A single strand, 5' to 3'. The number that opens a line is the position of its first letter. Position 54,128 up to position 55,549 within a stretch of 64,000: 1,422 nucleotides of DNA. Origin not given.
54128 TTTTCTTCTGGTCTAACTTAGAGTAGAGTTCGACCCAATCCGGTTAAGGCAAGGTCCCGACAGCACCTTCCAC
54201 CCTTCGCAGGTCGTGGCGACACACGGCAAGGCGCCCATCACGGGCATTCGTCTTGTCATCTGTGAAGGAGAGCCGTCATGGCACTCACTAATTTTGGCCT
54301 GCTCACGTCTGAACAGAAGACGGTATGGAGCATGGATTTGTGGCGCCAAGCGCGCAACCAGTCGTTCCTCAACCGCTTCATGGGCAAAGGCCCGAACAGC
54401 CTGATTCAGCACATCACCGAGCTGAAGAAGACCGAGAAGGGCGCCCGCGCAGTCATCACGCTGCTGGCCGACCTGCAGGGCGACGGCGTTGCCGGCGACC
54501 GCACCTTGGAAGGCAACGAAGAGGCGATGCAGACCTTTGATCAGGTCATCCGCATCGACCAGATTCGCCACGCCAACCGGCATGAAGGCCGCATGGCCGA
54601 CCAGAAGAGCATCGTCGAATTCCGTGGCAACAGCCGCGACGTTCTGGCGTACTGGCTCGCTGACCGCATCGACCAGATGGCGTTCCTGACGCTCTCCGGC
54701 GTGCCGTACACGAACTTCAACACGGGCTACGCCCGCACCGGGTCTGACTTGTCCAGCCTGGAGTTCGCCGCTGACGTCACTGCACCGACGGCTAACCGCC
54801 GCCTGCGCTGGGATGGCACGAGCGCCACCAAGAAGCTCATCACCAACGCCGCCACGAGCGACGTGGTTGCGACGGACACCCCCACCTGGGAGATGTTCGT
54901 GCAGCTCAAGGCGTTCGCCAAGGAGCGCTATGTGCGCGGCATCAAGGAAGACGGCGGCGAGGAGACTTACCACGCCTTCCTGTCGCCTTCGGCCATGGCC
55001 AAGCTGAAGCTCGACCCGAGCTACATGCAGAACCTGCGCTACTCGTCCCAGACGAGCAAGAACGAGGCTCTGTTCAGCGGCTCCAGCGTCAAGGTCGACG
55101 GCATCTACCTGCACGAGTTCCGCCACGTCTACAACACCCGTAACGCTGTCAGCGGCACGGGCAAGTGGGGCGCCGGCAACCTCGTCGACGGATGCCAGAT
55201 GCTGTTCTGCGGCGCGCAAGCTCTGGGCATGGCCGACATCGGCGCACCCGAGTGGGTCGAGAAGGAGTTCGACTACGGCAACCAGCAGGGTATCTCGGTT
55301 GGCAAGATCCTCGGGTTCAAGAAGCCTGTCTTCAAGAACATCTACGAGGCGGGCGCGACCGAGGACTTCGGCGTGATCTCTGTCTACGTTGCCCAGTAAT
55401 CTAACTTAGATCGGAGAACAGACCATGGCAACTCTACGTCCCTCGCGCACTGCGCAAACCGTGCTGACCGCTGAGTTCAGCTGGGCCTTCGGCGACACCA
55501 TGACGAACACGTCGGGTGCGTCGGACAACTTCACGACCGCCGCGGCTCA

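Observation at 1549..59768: Genome-wide palindrome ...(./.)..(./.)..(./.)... next to gene starts on both strands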

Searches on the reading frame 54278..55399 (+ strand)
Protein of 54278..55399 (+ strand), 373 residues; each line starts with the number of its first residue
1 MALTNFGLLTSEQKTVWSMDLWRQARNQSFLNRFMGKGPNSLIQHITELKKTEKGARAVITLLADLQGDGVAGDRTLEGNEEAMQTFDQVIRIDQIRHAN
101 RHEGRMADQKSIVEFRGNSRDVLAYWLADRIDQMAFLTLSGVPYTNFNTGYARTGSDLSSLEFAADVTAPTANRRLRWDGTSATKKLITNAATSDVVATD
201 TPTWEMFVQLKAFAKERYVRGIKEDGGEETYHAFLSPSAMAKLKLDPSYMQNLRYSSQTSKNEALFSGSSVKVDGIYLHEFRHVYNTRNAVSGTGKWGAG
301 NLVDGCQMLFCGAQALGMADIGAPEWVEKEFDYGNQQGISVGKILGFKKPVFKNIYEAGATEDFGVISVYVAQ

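Call 18: search_dna_similar(query=window:54278-55399:+, collection=phages, mode=protein, max_rows=15)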
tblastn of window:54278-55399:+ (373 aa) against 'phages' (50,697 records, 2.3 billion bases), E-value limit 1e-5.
Records with a match: 84; places in all: 85; records where one place covers at least 80% of the query: 83.
Best place of each record, by identity: 60-80% 6; <60% 78.
By first word of the organism name: Ralstonia 31; Pseudomonas 11; Burkholderia 10; Klebsiella 6; Erwinia 5; Microcystis 3; Caudoviricetes 2; Pseudanabaena 2; Agrobacterium 2; Sinorhizobium 2; and 8 more.
By host as written in the record: - 7; Ralstonia pseudosolanacearum 6; Ralstonia pseudosolanacearum I-31 (MT043) 5; Ralstonia solanacearum 5; Pseudomonas aeruginosa 4; Ralstonia pseudosolanacearum I-33 (MT061) 4; Ralstonia pseudosolanacearum I-15 (MT014) 4; Burkholderia cenocepacia 4; and 31 more.
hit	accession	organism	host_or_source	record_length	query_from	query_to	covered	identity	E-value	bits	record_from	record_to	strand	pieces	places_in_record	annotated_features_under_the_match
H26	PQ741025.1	Pseudomonas phage CRPAP1904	Pseudomonas aeruginosa CRPA190 ...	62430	4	372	99%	65.0%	2e-158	498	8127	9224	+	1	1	major head protein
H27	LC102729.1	Pseudomonas phage phiR18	-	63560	4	372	99%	65.0%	3e-158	497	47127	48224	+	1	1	hypothetical protein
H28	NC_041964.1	Pseudomonas phage phiR18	-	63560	4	372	99%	65.0%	3e-158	497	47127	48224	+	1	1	major head protein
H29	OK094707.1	Pseudomonas phage YMC17/07/R4900a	Pseudomonas aeruginosa YMC17/07/R4900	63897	4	372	99%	65.0%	3e-158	497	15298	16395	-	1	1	major structural protein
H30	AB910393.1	Pseudomonas phage KPP25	Pseudomonas aeruginosa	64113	4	372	99%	65.0%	3e-158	497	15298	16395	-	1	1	major structural protein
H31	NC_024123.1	Pseudomonas phage KPP25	Pseudomonas aeruginosa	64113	4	372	99%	65.0%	3e-158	497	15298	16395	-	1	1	major head protein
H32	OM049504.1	Acidovorax phage AP1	Paracidovorax oryzae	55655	1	369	99%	50.3%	1e-114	372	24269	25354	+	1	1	major structural protein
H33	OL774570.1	Aeromonas phage phiA008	Aeromonas sp.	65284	1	366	98%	45.3%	1e-89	300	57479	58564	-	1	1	hypothetical protein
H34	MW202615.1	Caudoviricetes sp.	Manatee Spring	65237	74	369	79%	45.9%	1e-79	271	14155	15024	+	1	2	major capsid protein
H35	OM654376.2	Paracoccus phage vB_PmaP_KLEP18-1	Paracoccus marcusii strain KR4M-18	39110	4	372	99%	35.2%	8e-45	171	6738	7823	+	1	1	major capsid protein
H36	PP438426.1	Microcystis phage Mae-JY35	Microcystis aeruginosa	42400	1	372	100%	29.1%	5e-19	95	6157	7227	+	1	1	hypothetical protein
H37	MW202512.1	Caudoviricetes sp.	Manatee Spring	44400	33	369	90%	31.1%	6e-25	112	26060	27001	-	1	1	major capsid protein | hypothetical protein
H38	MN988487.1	Rhizobium phage RHph_Y1_10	Rhizobium etli Y1_10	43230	1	372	100%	28.0%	6e-25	112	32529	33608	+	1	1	major capsid protein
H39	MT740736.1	Ralstonia phage Eline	Ralstonia pseudosolanacearum I-33 ...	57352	6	369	98%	27.6%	6e-20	97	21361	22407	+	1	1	hypothetical protein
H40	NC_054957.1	Ralstonia phage Eline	Ralstonia pseudosolanacearum I-33 ...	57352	6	369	98%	27.6%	6e-20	97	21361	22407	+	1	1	major head protein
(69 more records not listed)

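Call 33: find_encoding_contigs(protein=window:54278-55399:+, flank=10000, max_places=4)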
Protein window:54278-55399:+ (373 aa): no gene with exactly this product is on record in the collection.
